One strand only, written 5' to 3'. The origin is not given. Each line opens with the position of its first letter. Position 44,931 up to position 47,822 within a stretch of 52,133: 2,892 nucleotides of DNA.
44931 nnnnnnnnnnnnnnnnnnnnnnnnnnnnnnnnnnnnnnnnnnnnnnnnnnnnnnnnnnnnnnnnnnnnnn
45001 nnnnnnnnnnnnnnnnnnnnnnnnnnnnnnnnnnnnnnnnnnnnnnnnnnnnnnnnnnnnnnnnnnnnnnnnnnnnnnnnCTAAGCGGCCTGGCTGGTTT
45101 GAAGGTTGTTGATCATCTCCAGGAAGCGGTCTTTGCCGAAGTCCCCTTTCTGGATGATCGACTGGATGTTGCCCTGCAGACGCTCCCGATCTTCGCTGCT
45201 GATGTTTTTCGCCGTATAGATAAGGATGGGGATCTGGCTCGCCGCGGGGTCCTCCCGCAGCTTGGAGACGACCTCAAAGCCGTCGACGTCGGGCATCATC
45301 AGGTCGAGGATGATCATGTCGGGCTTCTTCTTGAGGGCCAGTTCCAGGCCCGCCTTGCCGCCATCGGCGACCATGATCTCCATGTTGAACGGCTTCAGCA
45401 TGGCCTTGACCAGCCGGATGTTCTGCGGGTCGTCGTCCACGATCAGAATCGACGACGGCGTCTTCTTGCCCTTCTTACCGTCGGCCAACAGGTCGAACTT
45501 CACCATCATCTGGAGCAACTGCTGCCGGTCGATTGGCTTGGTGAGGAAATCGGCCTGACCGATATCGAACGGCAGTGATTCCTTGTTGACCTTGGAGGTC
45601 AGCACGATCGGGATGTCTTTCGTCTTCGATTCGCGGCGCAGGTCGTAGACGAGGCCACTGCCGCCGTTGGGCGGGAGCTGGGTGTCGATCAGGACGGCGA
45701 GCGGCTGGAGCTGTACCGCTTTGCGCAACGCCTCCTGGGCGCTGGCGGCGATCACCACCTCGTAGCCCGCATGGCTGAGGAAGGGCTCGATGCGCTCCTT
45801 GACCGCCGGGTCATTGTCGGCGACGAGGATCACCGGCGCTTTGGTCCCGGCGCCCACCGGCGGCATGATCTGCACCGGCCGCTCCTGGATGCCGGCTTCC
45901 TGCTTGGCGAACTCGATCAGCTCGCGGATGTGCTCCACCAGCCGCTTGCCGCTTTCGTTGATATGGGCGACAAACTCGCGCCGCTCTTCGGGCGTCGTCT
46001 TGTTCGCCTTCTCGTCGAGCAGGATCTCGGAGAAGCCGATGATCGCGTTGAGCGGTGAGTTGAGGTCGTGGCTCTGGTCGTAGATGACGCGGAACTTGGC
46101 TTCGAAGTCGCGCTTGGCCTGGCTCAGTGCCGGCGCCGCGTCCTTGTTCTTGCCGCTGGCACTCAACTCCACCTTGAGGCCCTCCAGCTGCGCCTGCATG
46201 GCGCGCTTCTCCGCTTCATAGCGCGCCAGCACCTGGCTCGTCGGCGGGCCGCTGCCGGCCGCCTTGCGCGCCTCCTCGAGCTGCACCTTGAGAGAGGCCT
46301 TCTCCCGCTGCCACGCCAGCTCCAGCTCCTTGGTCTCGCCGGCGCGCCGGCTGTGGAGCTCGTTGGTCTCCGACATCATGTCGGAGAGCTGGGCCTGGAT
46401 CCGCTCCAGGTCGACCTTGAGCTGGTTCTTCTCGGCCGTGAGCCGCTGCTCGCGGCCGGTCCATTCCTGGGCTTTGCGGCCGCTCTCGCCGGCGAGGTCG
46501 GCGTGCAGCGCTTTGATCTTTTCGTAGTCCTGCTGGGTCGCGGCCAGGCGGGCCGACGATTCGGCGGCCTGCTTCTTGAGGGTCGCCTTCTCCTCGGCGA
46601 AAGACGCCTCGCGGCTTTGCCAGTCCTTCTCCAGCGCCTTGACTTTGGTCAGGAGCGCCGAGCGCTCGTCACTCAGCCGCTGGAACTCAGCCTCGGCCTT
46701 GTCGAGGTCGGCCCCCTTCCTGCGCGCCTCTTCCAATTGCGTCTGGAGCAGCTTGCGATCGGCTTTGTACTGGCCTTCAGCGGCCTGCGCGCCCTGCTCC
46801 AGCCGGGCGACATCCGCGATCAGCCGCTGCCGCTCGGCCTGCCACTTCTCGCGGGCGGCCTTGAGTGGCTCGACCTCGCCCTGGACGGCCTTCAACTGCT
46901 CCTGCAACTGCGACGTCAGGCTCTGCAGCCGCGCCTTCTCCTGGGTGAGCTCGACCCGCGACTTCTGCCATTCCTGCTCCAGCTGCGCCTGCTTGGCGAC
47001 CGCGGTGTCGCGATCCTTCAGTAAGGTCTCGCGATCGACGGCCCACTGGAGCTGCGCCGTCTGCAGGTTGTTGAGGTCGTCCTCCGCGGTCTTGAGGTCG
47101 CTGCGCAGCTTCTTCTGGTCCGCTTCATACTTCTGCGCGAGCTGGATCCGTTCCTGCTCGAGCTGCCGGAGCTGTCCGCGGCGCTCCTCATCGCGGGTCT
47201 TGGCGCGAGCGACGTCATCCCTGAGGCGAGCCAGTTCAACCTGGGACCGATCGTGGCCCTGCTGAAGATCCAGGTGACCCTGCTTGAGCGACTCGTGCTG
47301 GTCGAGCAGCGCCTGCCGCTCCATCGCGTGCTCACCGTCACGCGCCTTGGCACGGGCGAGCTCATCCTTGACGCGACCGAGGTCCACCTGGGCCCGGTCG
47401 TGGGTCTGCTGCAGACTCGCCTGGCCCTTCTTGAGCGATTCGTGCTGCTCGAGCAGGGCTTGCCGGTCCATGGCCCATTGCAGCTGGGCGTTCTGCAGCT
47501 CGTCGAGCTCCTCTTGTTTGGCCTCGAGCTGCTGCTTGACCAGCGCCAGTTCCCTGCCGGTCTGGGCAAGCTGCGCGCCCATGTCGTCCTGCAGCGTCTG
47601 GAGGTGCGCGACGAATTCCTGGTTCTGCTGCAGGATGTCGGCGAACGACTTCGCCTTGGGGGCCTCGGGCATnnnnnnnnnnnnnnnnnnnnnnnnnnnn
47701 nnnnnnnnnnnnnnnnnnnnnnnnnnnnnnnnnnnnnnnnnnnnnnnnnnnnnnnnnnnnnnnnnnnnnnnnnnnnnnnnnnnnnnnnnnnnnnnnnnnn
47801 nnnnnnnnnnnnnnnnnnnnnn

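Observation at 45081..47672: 863-aa protein: SMC-like coiled coil fused to an ATPase-less DHp domain and two canonical receivers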

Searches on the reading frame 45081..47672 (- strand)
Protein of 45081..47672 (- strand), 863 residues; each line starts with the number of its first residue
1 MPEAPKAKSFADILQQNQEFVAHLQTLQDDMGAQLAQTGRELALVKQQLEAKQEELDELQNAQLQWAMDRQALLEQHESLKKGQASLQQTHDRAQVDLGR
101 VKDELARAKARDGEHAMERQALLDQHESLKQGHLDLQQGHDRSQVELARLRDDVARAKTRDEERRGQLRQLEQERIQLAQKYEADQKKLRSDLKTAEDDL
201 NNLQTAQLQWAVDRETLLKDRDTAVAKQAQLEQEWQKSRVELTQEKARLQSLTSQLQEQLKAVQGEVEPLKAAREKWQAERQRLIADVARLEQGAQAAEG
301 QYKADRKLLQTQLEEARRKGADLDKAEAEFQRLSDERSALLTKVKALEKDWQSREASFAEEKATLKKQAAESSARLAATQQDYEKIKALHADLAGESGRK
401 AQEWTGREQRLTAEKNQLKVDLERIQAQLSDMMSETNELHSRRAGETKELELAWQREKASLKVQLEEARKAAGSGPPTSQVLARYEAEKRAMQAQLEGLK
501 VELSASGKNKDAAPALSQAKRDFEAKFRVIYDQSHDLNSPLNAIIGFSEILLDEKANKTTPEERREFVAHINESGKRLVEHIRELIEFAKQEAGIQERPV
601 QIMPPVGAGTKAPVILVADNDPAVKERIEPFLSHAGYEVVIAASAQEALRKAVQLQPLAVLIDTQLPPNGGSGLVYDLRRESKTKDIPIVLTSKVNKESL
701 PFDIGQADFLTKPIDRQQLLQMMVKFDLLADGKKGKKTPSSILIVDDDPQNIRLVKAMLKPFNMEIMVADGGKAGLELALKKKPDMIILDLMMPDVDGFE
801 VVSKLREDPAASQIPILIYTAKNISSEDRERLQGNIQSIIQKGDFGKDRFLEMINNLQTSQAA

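Call 3: search_protein_families(library=pfam, proteins=[window:45081-47672:-], max_evalue=0.1)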
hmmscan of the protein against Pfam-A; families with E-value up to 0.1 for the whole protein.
window:45081-47672:- (863 aa): 4 families
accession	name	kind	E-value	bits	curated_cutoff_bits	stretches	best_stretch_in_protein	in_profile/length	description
PF00072.30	Response_reg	-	7.5e-36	123.1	30.2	2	742-854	1-110/111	Response regulator receiver domain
PF00512.31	HisKA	-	2.1e-13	50.6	26.9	1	530-594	6-66/66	His Kinase A (phospho-acceptor) domain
PF16888.10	YwqH-like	-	0.0079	16.9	33.7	1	242-293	1-52/123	YwqH-like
PF20161.5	VpsR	-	0.04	14.1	23.7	0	625-722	20-119/121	VpsR domain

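Call 4: search_protein_families(library=ncbifam, proteins=[window:45081-47672:-], max_evalue=0.1)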
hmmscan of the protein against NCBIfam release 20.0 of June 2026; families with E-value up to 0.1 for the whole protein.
window:45081-47672:- (863 aa): 99 families (the best 25 are shown)
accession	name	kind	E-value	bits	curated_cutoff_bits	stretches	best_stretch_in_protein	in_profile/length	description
TIGR02154.1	PhoB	equivalog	2e-29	102.6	296.2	2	613-720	3-113/226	phosphate regulon transcriptional regulator PhoB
NF007135.0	PRK09581.1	equivalog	1.1e-28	100.3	474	2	741-825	4-88/457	PleD family two-component system response regulator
NF038297.2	hybrid_HK_HrmK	equivalog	5.4e-28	98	725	3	737-830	488-580/607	hybrid histidine kinase/response regulator HrmK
NF008318.0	PRK11107.1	equivalog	2.1e-27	95.6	890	3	734-833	662-760/920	two-component sensor histidine kinase BarA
NF045717.1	DVU0259_DivK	exception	4.7e-27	94.5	160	2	741-821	4-84/117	DVU0259 family response regulator domain-containing protein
NF045944.1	ResRegRpaBCyano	equivalog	8.2e-25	87.5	330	2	743-823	1-78/229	response regulator transcription factor RpaB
NF053854.1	RespRegPhoBBctds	equivalog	2.5e-23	82.6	270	2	742-824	1-82/225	two-component system response regulator PhoB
NF040689.1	MtrAB_MtrA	equivalog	2.1e-22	79.5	300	2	742-825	1-81/219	MtrAB system response regulator MtrA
NF008302.0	PRK11091.1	equivalog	6e-22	77.6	838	3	740-860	526-645/779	aerobic respiration two-component sensor histidine kinase ArcB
NF047465.1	hybrid_HK_LvrA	exception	6e-21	74.2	1200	3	732-823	460-550/819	hybrid histidine kinase/response regulator LvrA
TIGR01387.1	cztR_silR_copR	subfamily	6.4e-21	75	279.2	2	742-824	1-81/218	heavy metal response regulator transcription factor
NF040534.1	resp_reg_YycF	equivalog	1.4e-20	73.5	340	2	741-823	2-81/231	response regulator YycF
TIGR02956.1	TMAO_torS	equivalog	1.7e-20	72.8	676.5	3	613-739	703-830/967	TMAO reductase system sensor histidine kinase/response regulator TorS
NF045991.1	RespRegCtrARhodob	equivalog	2.6e-20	73.1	350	2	742-823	3-82/224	response regulator transcription factor CtrA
NF011874.0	PRK15347.1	equivalog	3.1e-20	71.9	852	2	741-834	692-786/921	two component system sensor kinase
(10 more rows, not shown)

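Call 6: find_homologous_proteins(query=window:45081-47672:-, max_evalue=1e-10)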
Query window:45081-47672:- (863 aa): 238 proteins with E <= 1e-10 among 8000 candidates; the best 120 are listed.
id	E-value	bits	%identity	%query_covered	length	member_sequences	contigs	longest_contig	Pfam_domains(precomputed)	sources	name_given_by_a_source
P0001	0.0e+0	1622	89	100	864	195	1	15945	PF00512.32,PF00072.31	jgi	jgi:CheY-like chemotaxis protein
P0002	0.0e+0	1622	88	100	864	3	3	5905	PF00512.32,PF00072.31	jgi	jgi:CheY-like chemotaxis protein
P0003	0.0e+0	1594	86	100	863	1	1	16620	PF00512.32,PF00072.31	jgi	jgi:CheY-like chemotaxis protein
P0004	0.0e+0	1556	85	100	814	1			PF00512.32,PF00072.31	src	-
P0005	0.0e+0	1531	84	100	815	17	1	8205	PF00512.32,PF00072.31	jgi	jgi:CheY-like chemotaxis protein/predicted nucleic acid-binding Zn-ribbon protein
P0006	0.0e+0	1530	84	100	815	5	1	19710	PF00512.32,PF00072.31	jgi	jgi:CheY-like chemotaxis protein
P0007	0.0e+0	1528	82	100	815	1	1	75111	PF00512.32,PF00072.31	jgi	jgi:CheY-like chemotaxis protein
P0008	0.0e+0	1520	83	100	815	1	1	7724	PF00512.32,PF00072.31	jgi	jgi:CheY-like chemotaxis protein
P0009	0.0e+0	1520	84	100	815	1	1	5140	PF00512.32,PF00072.31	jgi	jgi:CheY-like chemotaxis protein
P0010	0.0e+0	1519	83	100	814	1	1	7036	PF00512.32,PF00072.31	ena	-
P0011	0.0e+0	1519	83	100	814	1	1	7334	PF00512.32,PF00072.31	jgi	jgi:CheY-like chemotaxis protein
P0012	0.0e+0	1517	84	100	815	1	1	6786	PF00512.32,PF00072.31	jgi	jgi:CheY-like chemotaxis protein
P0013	0.0e+0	1515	83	100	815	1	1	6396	PF00512.32,PF00072.31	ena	-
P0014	0.0e+0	1514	83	100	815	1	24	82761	PF00512.32,PF00072.31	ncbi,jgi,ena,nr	ncbi:MAG: response regulator [Chloroflexi bacterium]|nr:MAG: response regulator [Chloroflexota bacte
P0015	0.0e+0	1513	83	100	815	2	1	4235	PF00512.32,PF00072.31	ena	-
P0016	0.0e+0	1513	83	100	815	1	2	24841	PF00512.32,PF00072.31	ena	-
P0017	0.0e+0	1513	83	100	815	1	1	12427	PF00512.32,PF00072.31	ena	-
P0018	0.0e+0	1513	83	100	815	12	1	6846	PF00512.32,PF00072.31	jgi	-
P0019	0.0e+0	1513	83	100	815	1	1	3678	PF00512.32,PF00072.31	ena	-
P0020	0.0e+0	1512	83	100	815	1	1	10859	PF00512.32,PF00072.31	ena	-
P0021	0.0e+0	1511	83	100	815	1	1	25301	PF00512.32,PF00072.31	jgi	-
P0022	0.0e+0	1511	83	100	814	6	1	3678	PF00512.32,PF00072.31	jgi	jgi:CheY-like chemotaxis protein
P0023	0.0e+0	1508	82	100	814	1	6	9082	PF00512.32,PF00072.31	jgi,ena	-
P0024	0.0e+0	1508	83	100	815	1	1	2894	PF00512.32,PF00072.31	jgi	jgi:CheY-like chemotaxis protein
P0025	0.0e+0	1507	83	100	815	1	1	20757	PF00512.32,PF00072.31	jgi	jgi:CheY-like chemotaxis protein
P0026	0.0e+0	1507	82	100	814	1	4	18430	PF00512.32,PF00072.31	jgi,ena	-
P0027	0.0e+0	1507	82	100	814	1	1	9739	PF00512.32,PF00072.31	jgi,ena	-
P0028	0.0e+0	1505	83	100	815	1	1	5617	PF00512.32,PF00072.31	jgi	jgi:CheY-like chemotaxis protein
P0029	0.0e+0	1505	83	100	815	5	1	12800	PF00512.32,PF00072.31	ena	-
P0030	0.0e+0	1505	81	100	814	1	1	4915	PF00512.32,PF00072.31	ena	-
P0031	0.0e+0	1504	81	100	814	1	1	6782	PF00512.32,PF00072.31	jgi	-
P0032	0.0e+0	1503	81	100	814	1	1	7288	PF00512.32,PF00072.31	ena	-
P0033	0.0e+0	1503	81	100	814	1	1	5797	PF00512.32,PF00072.31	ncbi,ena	-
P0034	0.0e+0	1503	81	100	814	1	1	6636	PF00512.32,PF00072.31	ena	-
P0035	0.0e+0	1503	81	100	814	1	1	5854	PF00512.32,PF00072.31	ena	-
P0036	0.0e+0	1502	81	100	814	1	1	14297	PF00512.32,PF00072.31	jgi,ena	-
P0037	0.0e+0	1502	81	100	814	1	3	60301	PF00512.32,PF00072.31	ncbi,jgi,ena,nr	ncbi:MAG: response regulator [Chloroflexi bacterium]|nr:MAG: response regulator [Chloroflexota bacte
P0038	0.0e+0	1502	81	100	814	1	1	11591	PF00512.32,PF00072.31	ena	-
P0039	0.0e+0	1502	81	100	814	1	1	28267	PF00512.32,PF00072.31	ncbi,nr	ncbi:MAG: response regulator [Chloroflexi bacterium]|nr:MAG: response regulator [Chloroflexota bacte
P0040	0.0e+0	1502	81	100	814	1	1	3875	PF00512.32,PF00072.31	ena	-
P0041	0.0e+0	1501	81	100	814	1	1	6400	PF00512.32,PF00072.31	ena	-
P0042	0.0e+0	1501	82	100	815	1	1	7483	PF00512.32,PF00072.31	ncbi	-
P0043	0.0e+0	1500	81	100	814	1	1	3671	PF00512.32,PF00072.31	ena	-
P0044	0.0e+0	1500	82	100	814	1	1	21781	PF00512.32,PF00072.31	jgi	jgi:CheY-like chemotaxis protein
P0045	0.0e+0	1499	81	100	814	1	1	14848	PF00512.32,PF00072.31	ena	-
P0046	0.0e+0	1498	81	100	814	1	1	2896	PF00512.32,PF00072.31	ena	-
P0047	0.0e+0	1497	81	100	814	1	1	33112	PF00512.32,PF00072.31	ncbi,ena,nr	ncbi:MAG: response regulator [Chloroflexi bacterium]|nr:MAG: response regulator [Chloroflexota bacte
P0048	0.0e+0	1496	83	100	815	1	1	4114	PF00512.32,PF00072.31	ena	-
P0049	0.0e+0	1495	82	100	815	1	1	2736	PF00512.32,PF00072.31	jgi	jgi:CheY-like chemotaxis protein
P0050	0.0e+0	1495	84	100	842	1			PF00512.32,PF00072.31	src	-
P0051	0.0e+0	1493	82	100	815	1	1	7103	PF00512.32,PF00072.31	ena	-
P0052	0.0e+0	1493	81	100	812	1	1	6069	PF00512.32,PF00072.31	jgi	-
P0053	0.0e+0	1492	81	100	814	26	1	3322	PF00512.32,PF00072.31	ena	-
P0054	0.0e+0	1487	82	100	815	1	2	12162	PF00512.32,PF00072.31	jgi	jgi:CheY-like chemotaxis protein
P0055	0.0e+0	1487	82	100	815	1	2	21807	PF00512.32,PF00072.31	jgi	jgi:CheY-like chemotaxis protein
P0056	0.0e+0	1486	82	100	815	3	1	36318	PF00512.32,PF00072.31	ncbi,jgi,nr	ncbi:MAG TPA: response regulator [Candidatus Dormibacteraeota bacterium]|jgi:CheY-like chemotaxis pr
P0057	0.0e+0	1486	82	100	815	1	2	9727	PF00512.32,PF00072.31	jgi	jgi:CheY-like chemotaxis protein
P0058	0.0e+0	1485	81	100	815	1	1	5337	PF00512.32,PF00072.31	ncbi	-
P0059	0.0e+0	1485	82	100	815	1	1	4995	PF00512.32,PF00072.31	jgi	jgi:CheY-like chemotaxis protein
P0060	0.0e+0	1484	81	100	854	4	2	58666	PF00512.32,PF00072.31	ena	-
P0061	0.0e+0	1482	82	100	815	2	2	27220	PF00512.32,PF00072.31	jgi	jgi:CheY-like chemotaxis protein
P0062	0.0e+0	1481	81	100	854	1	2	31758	PF00512.32,PF00072.31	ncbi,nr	ncbi:MAG: response regulator [Candidatus Dormibacteraeota bacterium]|nr:response regulator [Candidat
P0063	0.0e+0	1481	81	100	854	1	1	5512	PF00512.32,PF00072.31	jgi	jgi:CheY-like chemotaxis protein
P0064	0.0e+0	1479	81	100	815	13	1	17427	PF00512.32,PF00072.31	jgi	jgi:CheY-like chemotaxis protein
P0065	0.0e+0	1478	81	100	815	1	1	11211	PF00512.32,PF00072.31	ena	-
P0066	0.0e+0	1478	81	100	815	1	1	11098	PF00512.32,PF00072.31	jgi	jgi:CheY-like chemotaxis protein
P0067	0.0e+0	1478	81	100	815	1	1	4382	PF00512.32,PF00072.31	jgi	jgi:CheY-like chemotaxis protein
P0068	0.0e+0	1478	81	100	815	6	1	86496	PF00512.32,PF00072.31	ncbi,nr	ncbi:MAG TPA: response regulator [Candidatus Dormibacteraeota bacterium]|nr:response regulator [Cand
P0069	0.0e+0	1477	81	100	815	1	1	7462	PF00512.32,PF00072.31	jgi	jgi:CheY-like chemotaxis protein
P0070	0.0e+0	1475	81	100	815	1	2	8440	PF00512.32,PF00072.31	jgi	jgi:CheY-like chemotaxis protein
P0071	0.0e+0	1475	81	100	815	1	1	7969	PF00512.32,PF00072.31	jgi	jgi:CheY-like chemotaxis protein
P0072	0.0e+0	1475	80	100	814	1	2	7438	PF00512.32,PF00072.31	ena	-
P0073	0.0e+0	1475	81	100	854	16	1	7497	PF00512.32,PF00072.31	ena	-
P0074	0.0e+0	1475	81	100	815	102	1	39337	PF00512.32,PF00072.31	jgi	jgi:CheY-like chemotaxis protein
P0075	0.0e+0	1474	81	100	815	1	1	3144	PF00512.32,PF00072.31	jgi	jgi:CheY-like chemotaxis protein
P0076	0.0e+0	1474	80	100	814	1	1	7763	PF00512.32,PF00072.31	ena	-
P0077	0.0e+0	1474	80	100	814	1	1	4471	PF00512.32,PF00072.31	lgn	-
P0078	0.0e+0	1473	81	100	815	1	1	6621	PF00512.32,PF00072.31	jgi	jgi:CheY-like chemotaxis protein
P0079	0.0e+0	1473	80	100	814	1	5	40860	PF00512.32,PF00072.31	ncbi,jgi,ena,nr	ncbi:MAG: response regulator [Chloroflexi bacterium]|nr:MAG: response regulator [Chloroflexota bacte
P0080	0.0e+0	1473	81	100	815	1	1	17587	PF00512.32,PF00072.31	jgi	jgi:CheY-like chemotaxis protein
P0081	0.0e+0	1472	80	100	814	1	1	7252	PF00512.32,PF00072.31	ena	-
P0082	0.0e+0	1472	80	100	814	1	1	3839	PF00512.32,PF00072.31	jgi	-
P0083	0.0e+0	1472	80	100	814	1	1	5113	PF00512.32,PF00072.31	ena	-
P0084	0.0e+0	1472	81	100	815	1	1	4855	PF00512.32,PF00072.31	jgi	-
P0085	0.0e+0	1471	81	100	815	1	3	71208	PF00512.32,PF00072.31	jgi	jgi:CheY-like chemotaxis protein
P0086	0.0e+0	1470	81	100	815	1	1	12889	PF00512.32,PF00072.31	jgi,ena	-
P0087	0.0e+0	1470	80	100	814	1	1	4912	PF00512.32,PF00072.31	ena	-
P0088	0.0e+0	1470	81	100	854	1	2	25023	PF00512.32,PF00072.31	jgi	jgi:CheY-like chemotaxis protein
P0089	0.0e+0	1470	80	100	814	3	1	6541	PF00512.32,PF00072.31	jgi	jgi:CheY-like chemotaxis protein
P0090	0.0e+0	1469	81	100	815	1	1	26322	PF00512.32,PF00072.31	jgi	-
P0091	0.0e+0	1468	80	100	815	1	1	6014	PF00512.32,PF00072.31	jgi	jgi:CheY-like chemotaxis protein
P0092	0.0e+0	1468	80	100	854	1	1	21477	PF00512.32,PF00072.31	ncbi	-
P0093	0.0e+0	1468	80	100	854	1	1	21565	PF00512.32,PF00072.31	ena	-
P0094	0.0e+0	1467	80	100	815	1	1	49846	PF00512.32,PF00072.31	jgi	jgi:CheY-like chemotaxis protein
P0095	0.0e+0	1467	80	100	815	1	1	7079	PF00512.32,PF00072.31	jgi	-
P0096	0.0e+0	1466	80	100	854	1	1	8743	PF00512.32,PF00072.31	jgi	jgi:CheY-like chemotaxis protein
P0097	0.0e+0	1466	81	100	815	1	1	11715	PF00512.32,PF00072.31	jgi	-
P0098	0.0e+0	1465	80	100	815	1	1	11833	PF00512.32,PF00072.31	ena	-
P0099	0.0e+0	1465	81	100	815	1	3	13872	PF00512.32,PF00072.31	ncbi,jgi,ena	-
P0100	0.0e+0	1465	80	100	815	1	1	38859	PF00512.32,PF00072.31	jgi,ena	jgi:CheY-like chemotaxis protein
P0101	0.0e+0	1463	80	100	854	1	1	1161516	PF00512.32,PF00072.31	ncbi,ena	-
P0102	0.0e+0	1463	80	100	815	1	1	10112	PF00512.32,PF00072.31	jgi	jgi:CheY-like chemotaxis protein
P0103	0.0e+0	1463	80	100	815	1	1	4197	PF00512.32,PF00072.31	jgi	jgi:CheY-like chemotaxis protein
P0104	0.0e+0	1462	80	100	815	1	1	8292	PF00512.32,PF00072.31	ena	-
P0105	0.0e+0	1462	79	100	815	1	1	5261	PF00512.32,PF00072.31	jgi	jgi:CheY-like chemotaxis protein/chromosome segregation ATPase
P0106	0.0e+0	1461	80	100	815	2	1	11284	PF00512.32,PF00072.31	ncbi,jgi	-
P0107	0.0e+0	1461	80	100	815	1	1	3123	PF00512.32,PF00072.31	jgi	jgi:CheY-like chemotaxis protein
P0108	0.0e+0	1459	80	100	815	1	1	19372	PF00512.32,PF00072.31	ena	-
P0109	0.0e+0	1458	80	100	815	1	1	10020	PF00512.32,PF00072.31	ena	-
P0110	0.0e+0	1457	79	100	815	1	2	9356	PF00512.32,PF00072.31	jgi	jgi:CheY-like chemotaxis protein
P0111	0.0e+0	1457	80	100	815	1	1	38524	PF00512.32,PF00072.31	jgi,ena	-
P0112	0.0e+0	1457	80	100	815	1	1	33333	PF00512.32,PF00072.31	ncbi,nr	ncbi:MAG TPA: response regulator [Candidatus Dormibacteraeota bacterium]|nr:response regulator [Cand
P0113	0.0e+0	1457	80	100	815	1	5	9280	PF00512.32,PF00072.31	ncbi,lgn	-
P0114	0.0e+0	1455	80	100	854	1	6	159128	PF00512.32,PF00072.31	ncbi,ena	ncbi:MAG TPA: response regulator [Candidatus Dormibacteraeota bacterium]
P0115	0.0e+0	1455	80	100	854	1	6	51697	PF00512.32,PF00072.31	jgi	jgi:CheY-like chemotaxis protein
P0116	0.0e+0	1455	80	100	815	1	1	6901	PF00512.32,PF00072.31,PF24319.3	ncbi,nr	ncbi:MAG TPA: response regulator [Candidatus Dormibacteraeota bacterium]|nr:response regulator [Cand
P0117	0.0e+0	1454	80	100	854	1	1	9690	PF00512.32,PF00072.31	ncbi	ncbi:MAG TPA: response regulator [Candidatus Dormibacteraeota bacterium]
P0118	0.0e+0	1454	80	100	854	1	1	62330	PF00512.32,PF00072.31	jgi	-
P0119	0.0e+0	1453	80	100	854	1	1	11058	PF00512.32,PF00072.31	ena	-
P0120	0.0e+0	1453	80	100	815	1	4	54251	PF00512.32,PF00072.31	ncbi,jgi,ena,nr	ncbi:MAG TPA: response regulator [Candidatus Angelobacter sp.]|jgi:CheY-like chemotaxis protein|nr:r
